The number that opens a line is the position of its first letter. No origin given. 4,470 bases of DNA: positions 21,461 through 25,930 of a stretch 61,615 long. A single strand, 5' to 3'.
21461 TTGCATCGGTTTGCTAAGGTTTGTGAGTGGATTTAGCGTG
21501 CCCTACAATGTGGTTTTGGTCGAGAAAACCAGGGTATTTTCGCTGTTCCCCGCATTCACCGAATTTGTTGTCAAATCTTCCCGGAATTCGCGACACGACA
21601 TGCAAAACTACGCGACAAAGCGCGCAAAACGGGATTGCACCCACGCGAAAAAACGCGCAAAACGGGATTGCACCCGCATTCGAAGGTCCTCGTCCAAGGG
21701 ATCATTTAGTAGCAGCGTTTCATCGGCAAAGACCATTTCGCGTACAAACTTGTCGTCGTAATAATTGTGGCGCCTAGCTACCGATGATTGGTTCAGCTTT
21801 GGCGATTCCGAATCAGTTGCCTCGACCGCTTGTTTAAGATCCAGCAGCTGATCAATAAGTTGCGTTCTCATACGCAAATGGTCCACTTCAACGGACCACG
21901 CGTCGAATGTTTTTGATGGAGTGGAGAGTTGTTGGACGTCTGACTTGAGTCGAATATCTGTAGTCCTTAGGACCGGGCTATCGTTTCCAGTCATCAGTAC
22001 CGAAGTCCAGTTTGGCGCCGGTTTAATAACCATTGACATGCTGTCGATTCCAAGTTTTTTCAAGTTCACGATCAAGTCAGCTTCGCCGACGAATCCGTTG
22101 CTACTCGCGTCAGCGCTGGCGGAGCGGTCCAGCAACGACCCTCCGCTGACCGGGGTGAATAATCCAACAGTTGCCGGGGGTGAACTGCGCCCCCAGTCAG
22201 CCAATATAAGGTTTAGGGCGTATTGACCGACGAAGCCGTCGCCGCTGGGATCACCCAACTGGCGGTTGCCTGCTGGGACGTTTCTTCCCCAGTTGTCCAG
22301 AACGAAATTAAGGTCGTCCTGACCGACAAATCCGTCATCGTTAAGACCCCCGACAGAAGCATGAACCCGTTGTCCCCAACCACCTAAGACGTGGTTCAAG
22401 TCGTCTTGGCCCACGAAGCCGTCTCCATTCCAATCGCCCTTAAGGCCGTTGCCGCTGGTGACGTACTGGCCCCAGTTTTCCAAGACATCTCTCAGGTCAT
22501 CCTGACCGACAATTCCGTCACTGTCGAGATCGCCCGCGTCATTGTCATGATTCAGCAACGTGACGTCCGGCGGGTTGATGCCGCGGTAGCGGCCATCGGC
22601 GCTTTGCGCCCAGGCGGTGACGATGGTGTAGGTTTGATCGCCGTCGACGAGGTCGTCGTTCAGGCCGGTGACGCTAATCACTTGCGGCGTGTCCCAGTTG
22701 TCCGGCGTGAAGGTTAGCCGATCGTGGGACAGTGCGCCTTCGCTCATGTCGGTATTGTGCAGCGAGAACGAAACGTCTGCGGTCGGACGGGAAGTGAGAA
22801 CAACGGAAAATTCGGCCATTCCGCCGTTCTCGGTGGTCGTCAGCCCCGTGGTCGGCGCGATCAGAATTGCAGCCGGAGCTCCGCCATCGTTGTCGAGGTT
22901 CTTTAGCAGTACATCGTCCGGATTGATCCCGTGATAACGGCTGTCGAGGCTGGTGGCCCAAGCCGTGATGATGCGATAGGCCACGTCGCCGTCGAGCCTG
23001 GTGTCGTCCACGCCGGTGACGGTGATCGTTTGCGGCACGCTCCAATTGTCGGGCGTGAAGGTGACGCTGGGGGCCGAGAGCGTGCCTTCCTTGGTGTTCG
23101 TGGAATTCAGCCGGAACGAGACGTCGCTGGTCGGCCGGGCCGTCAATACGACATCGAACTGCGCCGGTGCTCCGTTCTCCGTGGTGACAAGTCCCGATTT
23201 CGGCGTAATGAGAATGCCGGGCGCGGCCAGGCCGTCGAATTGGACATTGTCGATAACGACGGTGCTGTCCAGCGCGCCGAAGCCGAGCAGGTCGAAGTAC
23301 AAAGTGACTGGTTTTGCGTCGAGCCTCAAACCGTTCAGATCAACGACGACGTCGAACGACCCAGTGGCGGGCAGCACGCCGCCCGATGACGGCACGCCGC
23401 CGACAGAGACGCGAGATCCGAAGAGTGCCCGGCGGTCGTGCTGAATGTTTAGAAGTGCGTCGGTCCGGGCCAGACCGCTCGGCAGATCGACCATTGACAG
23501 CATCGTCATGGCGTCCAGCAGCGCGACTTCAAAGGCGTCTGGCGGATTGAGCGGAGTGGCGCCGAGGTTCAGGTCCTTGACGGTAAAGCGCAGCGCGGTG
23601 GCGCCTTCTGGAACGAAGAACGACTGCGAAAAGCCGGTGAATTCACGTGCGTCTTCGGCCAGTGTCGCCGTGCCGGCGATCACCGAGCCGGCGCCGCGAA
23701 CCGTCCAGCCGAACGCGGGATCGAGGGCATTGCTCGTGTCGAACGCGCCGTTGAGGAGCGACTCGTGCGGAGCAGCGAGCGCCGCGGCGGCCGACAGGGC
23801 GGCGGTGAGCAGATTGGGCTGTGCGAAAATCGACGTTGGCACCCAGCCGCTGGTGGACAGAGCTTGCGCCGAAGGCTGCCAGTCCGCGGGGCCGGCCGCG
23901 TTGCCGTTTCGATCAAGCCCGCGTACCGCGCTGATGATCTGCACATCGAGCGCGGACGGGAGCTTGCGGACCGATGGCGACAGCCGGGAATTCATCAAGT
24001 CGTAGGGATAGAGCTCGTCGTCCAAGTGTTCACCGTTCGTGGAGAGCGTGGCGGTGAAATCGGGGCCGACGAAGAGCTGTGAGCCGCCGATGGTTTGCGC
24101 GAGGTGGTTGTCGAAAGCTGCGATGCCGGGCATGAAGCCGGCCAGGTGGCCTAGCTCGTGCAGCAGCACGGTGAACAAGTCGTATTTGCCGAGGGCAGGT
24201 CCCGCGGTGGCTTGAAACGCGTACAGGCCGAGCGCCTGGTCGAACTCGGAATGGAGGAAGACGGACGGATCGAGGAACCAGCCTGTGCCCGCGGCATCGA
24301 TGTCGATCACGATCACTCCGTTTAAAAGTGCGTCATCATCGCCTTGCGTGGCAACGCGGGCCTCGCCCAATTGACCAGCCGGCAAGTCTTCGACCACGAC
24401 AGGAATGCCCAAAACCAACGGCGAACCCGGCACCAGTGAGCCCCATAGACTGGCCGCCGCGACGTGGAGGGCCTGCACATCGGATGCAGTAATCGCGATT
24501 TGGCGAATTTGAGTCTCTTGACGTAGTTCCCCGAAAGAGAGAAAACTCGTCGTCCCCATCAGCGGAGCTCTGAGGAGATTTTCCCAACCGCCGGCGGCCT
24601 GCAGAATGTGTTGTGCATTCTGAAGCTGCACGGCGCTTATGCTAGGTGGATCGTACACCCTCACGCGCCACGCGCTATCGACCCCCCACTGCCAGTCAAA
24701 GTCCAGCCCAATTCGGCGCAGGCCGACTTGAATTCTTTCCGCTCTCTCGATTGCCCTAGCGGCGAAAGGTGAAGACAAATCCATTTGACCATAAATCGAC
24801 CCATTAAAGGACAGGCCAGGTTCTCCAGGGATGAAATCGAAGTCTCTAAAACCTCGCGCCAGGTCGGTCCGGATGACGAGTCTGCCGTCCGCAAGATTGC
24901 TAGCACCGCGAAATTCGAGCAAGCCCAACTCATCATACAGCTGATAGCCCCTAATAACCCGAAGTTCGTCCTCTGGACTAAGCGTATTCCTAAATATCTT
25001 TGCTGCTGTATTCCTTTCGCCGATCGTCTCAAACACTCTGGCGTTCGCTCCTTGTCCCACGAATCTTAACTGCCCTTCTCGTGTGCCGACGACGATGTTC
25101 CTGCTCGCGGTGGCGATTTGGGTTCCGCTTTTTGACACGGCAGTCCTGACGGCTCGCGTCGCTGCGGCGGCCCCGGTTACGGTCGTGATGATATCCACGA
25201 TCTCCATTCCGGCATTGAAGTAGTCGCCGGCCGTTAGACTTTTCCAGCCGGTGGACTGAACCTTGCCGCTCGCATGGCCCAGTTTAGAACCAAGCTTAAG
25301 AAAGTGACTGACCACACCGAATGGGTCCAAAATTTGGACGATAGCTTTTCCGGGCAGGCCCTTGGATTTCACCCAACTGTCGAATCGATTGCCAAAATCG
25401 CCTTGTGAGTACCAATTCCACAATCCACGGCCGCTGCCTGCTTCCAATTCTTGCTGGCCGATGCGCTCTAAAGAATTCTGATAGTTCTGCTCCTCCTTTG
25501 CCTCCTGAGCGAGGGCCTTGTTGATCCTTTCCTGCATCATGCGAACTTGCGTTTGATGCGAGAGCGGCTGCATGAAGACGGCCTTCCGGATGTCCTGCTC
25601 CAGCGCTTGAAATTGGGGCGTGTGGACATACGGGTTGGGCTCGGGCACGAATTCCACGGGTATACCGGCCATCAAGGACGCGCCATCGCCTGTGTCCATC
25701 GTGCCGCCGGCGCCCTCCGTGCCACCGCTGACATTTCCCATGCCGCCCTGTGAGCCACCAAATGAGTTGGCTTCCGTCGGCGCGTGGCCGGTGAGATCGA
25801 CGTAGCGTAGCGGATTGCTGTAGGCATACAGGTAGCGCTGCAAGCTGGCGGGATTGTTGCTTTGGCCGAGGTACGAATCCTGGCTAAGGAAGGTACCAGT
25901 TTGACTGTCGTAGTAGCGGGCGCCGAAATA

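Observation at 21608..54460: One uninterrupted 32.9-kb ORF (10,950 aa) that places ~7,600 aa of adhesin-type modules in front of a complete Rhs shell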

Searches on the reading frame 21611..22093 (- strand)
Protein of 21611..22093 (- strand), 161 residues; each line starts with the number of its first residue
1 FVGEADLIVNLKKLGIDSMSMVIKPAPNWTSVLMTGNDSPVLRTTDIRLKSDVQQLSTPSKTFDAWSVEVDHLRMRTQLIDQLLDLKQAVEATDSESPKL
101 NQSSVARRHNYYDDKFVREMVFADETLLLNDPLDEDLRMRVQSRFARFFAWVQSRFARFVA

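Call 21: search_protein_families(library=pfam, proteins=[window:21611-22093:-], max_evalue=5)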
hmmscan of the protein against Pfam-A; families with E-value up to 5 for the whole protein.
window:21611-22093:- (161 aa): 0 families

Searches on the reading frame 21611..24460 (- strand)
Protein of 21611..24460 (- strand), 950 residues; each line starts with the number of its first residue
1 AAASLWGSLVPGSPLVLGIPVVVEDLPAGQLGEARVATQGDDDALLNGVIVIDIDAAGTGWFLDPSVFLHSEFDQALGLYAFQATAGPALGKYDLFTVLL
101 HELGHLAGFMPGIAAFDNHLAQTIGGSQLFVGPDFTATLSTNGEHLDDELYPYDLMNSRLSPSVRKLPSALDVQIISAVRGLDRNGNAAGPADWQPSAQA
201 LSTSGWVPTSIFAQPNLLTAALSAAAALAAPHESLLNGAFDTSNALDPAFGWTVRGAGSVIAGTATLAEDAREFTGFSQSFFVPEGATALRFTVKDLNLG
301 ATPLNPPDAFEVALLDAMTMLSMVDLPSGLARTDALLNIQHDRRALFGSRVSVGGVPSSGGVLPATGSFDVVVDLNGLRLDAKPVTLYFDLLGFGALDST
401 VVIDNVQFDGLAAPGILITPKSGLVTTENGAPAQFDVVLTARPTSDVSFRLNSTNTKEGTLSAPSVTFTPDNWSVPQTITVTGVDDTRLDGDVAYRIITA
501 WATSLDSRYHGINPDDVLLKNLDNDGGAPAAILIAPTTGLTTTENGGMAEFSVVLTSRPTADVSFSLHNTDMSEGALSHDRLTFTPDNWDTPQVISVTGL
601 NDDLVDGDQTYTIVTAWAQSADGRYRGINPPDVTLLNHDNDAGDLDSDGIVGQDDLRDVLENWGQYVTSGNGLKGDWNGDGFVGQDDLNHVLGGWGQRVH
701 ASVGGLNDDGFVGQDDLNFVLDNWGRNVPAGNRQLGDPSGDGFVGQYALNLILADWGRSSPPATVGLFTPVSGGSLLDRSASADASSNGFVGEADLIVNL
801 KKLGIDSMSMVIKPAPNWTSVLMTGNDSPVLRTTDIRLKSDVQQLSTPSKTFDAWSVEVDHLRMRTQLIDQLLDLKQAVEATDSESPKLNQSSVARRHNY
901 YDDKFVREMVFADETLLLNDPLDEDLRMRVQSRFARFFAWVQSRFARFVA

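Call 6: search_protein_families(library=pfam, proteins=[window:21611-24460:-], max_evalue=0.01)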
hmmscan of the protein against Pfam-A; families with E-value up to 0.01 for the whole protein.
window:21611-24460:- (950 aa): 1 family
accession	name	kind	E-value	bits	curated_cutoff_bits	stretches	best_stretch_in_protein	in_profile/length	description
PF03160.20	Calx-beta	-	0.00063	20.2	27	0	540-618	15-97/119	Calx-beta domain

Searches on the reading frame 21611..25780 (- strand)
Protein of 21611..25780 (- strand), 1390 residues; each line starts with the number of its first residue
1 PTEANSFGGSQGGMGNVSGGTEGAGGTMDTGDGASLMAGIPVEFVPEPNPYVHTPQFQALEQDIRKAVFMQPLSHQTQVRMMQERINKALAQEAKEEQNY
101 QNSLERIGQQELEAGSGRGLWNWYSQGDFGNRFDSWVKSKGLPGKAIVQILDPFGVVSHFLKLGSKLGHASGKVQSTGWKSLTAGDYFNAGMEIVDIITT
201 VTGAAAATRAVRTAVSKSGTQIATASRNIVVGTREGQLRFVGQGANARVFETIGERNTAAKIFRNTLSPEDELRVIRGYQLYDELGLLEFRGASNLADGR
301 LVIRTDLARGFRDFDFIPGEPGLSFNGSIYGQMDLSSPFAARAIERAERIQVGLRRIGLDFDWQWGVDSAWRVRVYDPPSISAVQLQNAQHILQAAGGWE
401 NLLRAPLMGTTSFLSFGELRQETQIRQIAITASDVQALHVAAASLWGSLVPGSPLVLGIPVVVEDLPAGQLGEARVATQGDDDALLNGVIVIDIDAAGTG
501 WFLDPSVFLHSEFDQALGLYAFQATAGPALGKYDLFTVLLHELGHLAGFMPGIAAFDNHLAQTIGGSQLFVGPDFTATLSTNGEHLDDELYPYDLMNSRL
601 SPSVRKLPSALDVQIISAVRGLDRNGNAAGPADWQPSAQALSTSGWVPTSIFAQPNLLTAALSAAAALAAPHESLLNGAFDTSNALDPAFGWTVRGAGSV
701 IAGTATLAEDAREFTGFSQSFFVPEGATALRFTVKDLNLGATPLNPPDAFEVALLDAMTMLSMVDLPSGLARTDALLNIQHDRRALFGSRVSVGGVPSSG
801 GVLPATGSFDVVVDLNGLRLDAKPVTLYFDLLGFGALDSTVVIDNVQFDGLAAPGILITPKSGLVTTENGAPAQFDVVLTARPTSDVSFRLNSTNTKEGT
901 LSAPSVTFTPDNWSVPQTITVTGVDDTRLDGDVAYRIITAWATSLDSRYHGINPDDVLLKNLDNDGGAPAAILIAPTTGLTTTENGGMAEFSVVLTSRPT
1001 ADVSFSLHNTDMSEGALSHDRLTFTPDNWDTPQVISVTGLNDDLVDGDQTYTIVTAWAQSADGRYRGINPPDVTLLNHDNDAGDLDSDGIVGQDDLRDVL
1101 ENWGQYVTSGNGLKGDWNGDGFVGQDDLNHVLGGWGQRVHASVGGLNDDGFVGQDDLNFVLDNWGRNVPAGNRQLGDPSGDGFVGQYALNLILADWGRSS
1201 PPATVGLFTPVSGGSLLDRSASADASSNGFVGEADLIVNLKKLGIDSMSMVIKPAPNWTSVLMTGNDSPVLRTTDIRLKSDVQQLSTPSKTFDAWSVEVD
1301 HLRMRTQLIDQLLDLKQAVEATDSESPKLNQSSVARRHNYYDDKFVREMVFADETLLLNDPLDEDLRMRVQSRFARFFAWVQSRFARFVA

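Call 11: search_protein_families(library=ncbifam, proteins=[window:21611-25780:-], max_evalue=0.01)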
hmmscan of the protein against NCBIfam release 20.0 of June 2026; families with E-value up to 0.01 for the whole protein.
window:21611-25780:- (1390 aa): 1 family
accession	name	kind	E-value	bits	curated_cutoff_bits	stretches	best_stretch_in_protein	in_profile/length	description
NF038122.1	metallo_LGF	subfamily_domain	4.7e-05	23.6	80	1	503-561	116-169/274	NF038122 family metalloprotease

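Call 12: search_solved_structures(query=window:21611-25780:-, max_evalue=1, show_alignments=3)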
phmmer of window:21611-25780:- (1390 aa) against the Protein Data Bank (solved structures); distinct sequences matched with E-value up to 1: 2.
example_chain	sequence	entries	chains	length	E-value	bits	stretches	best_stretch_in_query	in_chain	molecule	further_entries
2y3n_B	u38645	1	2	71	0.055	14.1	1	1083-1132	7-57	CELLULOSOMAL FAMILY-48 PROCESSIVE GLYCOSIDE HYDROLASE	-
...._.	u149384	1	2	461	0.12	13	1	633-697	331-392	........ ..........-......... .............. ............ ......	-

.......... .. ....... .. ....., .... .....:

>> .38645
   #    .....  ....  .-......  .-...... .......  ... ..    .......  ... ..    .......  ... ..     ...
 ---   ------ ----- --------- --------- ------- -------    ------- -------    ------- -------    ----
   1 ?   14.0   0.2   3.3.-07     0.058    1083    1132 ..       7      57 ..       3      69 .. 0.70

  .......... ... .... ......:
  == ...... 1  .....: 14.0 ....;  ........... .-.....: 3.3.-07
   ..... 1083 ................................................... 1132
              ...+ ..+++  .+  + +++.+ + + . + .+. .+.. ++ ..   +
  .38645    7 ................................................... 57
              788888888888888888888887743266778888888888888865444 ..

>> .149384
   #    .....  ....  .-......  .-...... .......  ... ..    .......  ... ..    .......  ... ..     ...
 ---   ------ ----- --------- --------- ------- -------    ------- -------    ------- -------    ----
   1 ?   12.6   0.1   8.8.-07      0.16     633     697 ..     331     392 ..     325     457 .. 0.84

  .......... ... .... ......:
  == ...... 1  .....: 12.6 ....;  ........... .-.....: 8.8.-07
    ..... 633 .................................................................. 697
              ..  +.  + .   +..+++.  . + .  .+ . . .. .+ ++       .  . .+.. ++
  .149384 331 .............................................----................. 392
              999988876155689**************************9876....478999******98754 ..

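Call 14: find_homologous_proteins(query=window:21611-25780:-, max_evalue=0.001)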
Query window:21611-25780:- (1390 aa): 11 proteins with E <= 0.001 among 8000 candidates.
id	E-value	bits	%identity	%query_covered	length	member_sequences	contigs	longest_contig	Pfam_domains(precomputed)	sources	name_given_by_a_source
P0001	1.1e-147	512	38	18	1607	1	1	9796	PF03160.21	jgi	-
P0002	5.4e-68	248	37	16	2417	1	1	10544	PF20579.5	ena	-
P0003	1.9e-41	160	38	14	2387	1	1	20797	PF20579.5,PF03160.21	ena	-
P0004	4.9e-41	158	40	14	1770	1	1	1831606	PF00404.25,PF03160.21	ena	-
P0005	3.3e-25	106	28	15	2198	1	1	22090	PF03160.21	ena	-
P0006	7.3e-22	95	36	16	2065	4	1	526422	PF03160.21,PF19135.6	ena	-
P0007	1.7e-19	87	40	12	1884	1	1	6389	PF13229.13,PF17963.8,PF17892.8,PF17803.8,PF19076.7,PF16184.12,PF14252.12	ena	-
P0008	6.6e-17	79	38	13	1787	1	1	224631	PF03160.21,PF19135.6,PF05345.19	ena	-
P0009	1.6e-12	64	33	16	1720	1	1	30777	PF20579.5,PF03160.21,PF19135.6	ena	-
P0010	2.9e-9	53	39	10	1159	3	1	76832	PF07691.18,PF18483.9,PF03160.21,PF00139.27,PF07995.18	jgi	jgi:glucose/arabinose dehydrogenase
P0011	3.2e-5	40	30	7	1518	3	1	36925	PF00530.24,PF15494.12,PF03160.21,PF00868.27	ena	-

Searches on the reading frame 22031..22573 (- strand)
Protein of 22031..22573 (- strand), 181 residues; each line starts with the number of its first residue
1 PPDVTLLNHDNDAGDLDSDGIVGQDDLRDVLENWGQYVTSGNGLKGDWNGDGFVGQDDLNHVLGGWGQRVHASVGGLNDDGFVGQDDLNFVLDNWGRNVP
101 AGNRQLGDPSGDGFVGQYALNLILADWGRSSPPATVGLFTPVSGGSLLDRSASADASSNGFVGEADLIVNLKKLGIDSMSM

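Call 21: search_protein_families(library=pfam, proteins=[window:22031-22573:-], max_evalue=5)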
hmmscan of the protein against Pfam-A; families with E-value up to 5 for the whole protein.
window:22031-22573:- (181 aa): 3 families
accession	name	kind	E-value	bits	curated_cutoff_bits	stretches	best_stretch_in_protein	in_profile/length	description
PF13405.12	EF-hand_6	-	0.0022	18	25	1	15-35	10-30/30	EF-hand domain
PF10208.15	ARMET_C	-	0.026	14.4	23.5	0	26-36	11-21/43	ARMET, C-terminal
PF00036.39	EF-hand_1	-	1.5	9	25.4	0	47-63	10-26/29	EF hand domain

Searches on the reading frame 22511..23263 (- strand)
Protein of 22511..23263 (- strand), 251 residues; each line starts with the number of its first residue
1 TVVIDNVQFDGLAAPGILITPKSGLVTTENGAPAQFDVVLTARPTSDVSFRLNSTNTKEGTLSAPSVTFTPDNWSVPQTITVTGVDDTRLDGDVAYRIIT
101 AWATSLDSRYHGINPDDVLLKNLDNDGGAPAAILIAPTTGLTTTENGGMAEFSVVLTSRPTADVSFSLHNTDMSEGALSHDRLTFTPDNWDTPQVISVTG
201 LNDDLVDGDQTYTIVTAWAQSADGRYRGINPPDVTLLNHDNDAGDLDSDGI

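Call 21: search_protein_families(library=pfam, proteins=[window:22511-23263:-], max_evalue=5)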
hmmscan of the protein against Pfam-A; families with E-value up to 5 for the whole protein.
window:22511-23263:- (251 aa): 2 families
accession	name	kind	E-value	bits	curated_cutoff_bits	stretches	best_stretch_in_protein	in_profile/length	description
PF03160.20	Calx-beta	-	1e-05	26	27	1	141-220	15-98/119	Calx-beta domain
PF18964.5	DUF5704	-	0.11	12.6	25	1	166-226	97-157/185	Family of unknown function (DUF5704)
